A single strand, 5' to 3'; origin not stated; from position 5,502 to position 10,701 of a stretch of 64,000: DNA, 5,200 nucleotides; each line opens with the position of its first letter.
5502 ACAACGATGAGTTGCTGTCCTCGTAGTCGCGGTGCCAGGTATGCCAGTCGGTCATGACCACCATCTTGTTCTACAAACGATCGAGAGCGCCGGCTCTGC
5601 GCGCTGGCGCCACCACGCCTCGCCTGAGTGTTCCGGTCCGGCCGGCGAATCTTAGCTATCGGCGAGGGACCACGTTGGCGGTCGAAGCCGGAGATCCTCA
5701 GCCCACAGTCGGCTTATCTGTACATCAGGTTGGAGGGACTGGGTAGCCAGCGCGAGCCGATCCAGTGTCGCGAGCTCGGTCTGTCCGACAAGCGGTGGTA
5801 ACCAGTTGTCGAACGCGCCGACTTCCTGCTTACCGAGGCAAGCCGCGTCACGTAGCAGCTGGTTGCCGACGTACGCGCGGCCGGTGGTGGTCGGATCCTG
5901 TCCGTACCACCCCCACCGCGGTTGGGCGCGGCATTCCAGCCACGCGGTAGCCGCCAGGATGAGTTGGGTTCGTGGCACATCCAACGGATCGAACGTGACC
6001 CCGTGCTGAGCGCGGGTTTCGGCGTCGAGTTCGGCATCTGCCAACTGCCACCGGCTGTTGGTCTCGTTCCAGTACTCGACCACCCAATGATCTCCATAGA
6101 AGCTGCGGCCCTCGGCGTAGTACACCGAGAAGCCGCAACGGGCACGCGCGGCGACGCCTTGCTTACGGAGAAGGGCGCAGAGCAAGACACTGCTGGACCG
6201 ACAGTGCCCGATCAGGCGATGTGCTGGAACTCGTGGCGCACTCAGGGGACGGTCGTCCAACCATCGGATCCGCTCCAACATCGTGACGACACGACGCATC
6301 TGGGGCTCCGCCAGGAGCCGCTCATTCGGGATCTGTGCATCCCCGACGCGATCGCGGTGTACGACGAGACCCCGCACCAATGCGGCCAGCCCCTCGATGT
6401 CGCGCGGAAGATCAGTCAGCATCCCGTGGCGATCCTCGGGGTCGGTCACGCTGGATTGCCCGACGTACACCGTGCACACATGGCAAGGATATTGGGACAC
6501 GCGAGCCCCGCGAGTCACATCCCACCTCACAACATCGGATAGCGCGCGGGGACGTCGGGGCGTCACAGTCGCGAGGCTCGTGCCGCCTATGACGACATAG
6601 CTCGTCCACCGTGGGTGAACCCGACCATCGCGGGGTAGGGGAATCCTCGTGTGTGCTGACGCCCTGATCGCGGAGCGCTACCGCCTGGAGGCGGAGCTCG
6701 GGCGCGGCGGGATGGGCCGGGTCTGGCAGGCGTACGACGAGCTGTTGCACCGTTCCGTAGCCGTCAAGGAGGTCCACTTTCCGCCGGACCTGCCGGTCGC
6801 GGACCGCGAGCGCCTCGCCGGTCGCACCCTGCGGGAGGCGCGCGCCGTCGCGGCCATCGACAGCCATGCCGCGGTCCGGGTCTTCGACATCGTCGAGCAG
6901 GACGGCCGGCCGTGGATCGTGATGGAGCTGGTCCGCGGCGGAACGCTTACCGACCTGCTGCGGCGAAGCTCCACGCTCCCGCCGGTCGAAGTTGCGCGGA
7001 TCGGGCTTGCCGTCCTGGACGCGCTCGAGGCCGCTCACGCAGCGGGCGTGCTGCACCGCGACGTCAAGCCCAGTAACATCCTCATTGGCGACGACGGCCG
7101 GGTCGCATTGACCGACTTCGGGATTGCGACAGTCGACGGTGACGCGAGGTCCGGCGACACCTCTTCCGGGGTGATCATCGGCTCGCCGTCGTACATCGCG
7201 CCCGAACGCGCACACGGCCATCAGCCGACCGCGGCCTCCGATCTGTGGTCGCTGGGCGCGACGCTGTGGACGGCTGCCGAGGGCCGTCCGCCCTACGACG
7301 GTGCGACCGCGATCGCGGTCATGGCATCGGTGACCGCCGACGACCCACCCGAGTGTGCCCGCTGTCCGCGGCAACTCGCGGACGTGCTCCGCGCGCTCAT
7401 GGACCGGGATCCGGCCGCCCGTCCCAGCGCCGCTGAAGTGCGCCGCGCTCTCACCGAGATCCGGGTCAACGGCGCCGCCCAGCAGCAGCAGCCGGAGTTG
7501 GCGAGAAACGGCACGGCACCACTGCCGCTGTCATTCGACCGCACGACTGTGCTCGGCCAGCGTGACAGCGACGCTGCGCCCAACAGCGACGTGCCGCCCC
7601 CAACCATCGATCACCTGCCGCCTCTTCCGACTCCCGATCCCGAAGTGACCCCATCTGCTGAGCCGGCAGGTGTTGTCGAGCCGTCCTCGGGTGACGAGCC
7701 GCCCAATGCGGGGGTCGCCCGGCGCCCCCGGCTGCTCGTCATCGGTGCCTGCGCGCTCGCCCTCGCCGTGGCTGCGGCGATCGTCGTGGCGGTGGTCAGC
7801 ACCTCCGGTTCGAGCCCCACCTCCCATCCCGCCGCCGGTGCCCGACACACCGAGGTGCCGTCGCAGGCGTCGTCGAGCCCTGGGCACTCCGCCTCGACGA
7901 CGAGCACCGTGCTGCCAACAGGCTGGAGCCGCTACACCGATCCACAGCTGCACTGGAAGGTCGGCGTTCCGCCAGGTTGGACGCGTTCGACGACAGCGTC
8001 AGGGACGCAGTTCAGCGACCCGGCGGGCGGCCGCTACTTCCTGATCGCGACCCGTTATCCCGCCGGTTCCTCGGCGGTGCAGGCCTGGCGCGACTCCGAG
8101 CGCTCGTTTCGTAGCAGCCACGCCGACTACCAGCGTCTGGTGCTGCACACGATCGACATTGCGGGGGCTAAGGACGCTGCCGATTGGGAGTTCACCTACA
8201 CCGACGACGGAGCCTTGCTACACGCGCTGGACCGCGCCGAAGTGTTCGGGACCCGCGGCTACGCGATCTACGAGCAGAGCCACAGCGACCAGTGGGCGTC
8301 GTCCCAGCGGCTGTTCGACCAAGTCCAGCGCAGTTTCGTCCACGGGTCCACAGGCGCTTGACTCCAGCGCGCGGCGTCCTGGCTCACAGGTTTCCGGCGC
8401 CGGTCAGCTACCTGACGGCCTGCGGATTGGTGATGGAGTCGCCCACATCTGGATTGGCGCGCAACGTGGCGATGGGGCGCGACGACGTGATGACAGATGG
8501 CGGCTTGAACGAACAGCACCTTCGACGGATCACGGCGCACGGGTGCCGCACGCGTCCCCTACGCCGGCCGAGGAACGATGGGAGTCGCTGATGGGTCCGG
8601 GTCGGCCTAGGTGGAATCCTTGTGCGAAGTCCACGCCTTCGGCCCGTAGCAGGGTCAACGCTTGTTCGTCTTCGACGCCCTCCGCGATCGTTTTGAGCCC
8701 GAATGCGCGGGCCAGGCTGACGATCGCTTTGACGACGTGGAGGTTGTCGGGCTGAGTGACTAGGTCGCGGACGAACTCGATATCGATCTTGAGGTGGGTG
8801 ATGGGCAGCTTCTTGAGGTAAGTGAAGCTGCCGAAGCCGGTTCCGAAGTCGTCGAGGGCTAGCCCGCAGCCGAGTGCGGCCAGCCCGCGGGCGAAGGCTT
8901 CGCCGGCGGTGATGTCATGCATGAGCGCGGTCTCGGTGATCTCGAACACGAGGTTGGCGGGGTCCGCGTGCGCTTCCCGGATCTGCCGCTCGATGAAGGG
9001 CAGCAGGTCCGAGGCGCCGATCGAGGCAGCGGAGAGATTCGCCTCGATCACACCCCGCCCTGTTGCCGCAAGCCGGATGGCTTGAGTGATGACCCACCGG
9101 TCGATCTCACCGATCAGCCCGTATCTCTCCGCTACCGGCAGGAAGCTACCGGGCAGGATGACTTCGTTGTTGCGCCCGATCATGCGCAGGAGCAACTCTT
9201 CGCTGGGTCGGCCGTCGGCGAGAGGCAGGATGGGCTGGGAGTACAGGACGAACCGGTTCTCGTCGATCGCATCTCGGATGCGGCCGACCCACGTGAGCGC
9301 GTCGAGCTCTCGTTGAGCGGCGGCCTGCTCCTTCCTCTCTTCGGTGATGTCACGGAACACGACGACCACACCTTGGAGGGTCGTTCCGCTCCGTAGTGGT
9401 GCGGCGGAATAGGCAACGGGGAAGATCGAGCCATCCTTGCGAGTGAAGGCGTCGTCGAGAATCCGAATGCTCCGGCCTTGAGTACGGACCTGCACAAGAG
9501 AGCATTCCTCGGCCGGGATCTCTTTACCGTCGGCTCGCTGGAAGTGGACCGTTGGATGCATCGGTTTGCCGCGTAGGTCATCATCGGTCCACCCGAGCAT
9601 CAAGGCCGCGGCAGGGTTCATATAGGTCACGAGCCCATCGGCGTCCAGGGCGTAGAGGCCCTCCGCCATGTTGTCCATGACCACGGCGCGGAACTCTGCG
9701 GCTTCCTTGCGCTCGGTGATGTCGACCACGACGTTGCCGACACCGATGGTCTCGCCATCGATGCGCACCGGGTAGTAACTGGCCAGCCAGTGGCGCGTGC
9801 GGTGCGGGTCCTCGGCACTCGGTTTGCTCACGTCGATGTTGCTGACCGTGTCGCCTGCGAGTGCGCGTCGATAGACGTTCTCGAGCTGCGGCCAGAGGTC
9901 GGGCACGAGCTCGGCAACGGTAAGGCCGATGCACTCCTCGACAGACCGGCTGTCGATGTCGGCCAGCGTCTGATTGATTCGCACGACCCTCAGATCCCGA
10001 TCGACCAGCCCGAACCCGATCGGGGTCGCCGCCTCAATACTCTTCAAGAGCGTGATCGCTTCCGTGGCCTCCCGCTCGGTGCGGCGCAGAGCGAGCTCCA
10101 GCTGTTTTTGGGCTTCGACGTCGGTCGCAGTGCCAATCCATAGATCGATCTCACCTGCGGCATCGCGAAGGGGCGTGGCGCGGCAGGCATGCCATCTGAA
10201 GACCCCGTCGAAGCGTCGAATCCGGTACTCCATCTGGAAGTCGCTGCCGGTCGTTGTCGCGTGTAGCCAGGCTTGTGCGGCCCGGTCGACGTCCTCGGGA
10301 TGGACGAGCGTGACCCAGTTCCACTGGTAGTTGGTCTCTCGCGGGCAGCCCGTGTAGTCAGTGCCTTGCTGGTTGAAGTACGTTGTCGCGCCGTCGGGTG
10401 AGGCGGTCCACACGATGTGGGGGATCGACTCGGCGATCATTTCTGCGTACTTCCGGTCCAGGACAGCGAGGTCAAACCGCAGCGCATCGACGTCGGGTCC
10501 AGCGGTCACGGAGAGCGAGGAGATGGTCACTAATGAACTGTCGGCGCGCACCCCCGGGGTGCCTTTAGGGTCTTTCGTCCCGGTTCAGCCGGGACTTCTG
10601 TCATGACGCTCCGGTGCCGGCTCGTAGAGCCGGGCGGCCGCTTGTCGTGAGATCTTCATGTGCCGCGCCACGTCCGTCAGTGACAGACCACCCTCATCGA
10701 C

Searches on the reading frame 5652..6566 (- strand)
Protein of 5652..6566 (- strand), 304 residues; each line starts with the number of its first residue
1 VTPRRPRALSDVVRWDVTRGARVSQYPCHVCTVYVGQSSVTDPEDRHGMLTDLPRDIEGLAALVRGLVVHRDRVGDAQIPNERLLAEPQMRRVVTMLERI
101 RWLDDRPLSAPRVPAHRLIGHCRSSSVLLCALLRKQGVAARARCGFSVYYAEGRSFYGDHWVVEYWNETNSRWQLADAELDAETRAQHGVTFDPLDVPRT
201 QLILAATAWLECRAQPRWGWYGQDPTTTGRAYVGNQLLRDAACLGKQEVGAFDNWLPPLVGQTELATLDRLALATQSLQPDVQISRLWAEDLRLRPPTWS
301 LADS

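Call 84: search_protein_families(library=pfam, proteins=[window:5652-6566:-], max_evalue=0.001)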
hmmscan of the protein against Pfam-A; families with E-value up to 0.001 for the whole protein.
window:5652-6566:- (304 aa): 1 family
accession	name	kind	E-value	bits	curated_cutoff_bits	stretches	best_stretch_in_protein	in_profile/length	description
PF01841.26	Transglut_core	-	8.1e-06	26.5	23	1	120-178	52-108/108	Transglutaminase-like superfamily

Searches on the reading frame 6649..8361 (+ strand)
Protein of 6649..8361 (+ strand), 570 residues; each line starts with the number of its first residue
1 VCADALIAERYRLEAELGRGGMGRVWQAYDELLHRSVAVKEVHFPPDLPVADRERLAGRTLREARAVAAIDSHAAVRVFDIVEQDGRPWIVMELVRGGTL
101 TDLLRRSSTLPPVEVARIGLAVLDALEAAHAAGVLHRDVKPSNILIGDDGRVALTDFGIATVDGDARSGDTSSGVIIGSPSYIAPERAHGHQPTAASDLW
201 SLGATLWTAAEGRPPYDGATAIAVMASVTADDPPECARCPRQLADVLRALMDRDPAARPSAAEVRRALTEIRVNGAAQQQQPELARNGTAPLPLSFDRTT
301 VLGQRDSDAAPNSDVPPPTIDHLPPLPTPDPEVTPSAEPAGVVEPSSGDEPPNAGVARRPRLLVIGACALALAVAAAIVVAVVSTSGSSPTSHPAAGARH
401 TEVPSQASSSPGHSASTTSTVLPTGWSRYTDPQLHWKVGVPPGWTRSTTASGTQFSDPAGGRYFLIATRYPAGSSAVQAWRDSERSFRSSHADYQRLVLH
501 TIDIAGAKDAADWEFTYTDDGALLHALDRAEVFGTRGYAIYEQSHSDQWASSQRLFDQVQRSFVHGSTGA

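Call 84: search_protein_families(library=pfam, proteins=[window:6649-8361:+], max_evalue=0.001)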
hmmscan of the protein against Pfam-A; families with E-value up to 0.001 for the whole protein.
window:6649-8361:+ (570 aa): 4 families
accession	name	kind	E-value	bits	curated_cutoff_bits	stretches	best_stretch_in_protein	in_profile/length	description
PF00069.31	Pkinase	-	8e-45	153.7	31.7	1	11-264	1-257/263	Protein kinase domain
PF07714.23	PK_Tyr_Ser-Thr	-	3.2e-32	112.3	23.1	1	13-268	3-258/258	Protein tyrosine and serine/threonine kinase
PF01636.29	APH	-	1.9e-07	31.5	23.2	1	118-162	150-199/239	Phosphotransferase enzyme family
PF03109.22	ABC1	-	8.9e-06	25.5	22.9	1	87-160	142-214/244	ABC1 atypical kinase-like domain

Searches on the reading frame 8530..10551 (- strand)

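Call 84: search_protein_families(library=pfam, proteins=[window:8530-10551:-], max_evalue=0.001)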
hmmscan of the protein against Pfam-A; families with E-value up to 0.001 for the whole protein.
window:8530-10551:- (673 aa): 8 families
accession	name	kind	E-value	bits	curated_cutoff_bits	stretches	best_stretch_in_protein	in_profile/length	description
PF00563.25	EAL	-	2.2e-58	197.8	31.3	1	424-651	3-236/236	EAL domain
PF08448.16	PAS_4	-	4.3e-45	152.9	23.1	3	176-283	4-110/110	PAS fold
PF00989.32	PAS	-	6.7e-30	103.9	22.6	2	287-402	2-113/113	PAS fold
PF13426.13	PAS_9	-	1.3e-22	80.5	27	2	303-404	8-103/103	PAS domain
PF08447.18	PAS_3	-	8.8e-19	68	25.6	1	57-142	2-89/89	PAS fold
PF13188.13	PAS_8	-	1.4e-11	44.3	21.8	1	287-335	3-50/65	PAS domain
PF12860.13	PAS_7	-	1.5e-07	32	27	1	293-409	2-114/115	PAS fold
PF13596.12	PAS_10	-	0.0001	23.3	22.1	0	171-279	3-106/106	PAS domain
